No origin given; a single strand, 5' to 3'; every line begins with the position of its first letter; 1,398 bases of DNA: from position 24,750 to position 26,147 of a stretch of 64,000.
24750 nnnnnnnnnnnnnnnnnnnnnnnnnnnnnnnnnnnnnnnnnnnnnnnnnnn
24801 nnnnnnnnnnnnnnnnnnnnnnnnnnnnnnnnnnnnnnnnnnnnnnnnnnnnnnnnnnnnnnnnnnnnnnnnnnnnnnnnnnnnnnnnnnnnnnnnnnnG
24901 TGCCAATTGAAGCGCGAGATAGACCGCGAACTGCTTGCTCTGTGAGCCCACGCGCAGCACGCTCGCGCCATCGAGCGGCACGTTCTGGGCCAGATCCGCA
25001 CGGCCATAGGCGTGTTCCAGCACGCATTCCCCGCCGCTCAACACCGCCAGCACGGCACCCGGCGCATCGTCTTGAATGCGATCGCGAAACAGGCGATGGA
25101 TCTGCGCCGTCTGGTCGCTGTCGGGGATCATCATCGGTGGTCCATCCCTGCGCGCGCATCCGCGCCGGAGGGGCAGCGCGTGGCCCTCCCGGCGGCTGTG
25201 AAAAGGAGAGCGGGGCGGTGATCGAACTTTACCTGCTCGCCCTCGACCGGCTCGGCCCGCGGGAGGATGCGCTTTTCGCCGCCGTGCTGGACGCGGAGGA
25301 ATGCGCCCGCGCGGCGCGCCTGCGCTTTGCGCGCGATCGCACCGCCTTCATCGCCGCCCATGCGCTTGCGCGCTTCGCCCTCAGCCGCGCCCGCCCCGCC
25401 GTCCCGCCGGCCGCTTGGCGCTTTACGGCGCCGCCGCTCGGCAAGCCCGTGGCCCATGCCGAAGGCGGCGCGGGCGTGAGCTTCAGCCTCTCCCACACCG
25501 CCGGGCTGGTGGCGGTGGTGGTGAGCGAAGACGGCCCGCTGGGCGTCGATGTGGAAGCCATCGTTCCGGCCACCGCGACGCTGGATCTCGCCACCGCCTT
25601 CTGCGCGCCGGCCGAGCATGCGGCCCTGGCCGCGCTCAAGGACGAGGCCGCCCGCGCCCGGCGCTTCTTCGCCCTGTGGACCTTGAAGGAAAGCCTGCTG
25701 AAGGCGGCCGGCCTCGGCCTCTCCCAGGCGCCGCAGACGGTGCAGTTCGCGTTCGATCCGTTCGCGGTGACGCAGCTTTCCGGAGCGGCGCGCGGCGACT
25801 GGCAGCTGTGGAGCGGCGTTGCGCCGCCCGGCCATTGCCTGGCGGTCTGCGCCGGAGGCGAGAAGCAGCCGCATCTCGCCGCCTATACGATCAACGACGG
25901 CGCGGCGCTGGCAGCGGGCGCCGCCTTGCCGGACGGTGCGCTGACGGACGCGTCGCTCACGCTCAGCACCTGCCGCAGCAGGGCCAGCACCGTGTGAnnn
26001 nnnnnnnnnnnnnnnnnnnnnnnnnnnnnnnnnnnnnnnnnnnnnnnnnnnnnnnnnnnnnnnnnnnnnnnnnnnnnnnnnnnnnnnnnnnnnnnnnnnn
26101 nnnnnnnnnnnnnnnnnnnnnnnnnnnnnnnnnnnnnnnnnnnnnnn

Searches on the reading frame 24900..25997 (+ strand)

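Call 74: search_protein_families(library=pfam, proteins=[window:24900-25997:+], max_evalue=0.01)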
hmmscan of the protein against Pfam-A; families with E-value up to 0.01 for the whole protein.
window:24900-25997:+ (365 aa): 2 families
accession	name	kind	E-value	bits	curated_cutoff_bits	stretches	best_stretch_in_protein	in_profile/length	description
PF01648.25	ACPS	-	4.3e-16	59.4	25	1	213-317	1-111/111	4'-phosphopantetheinyl transferase superfamily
PF22624.1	AASDHPPT_N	-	0.0015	19.2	27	1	126-207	13-96/100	4'-phosphopantetheinyl transferase, N-terminal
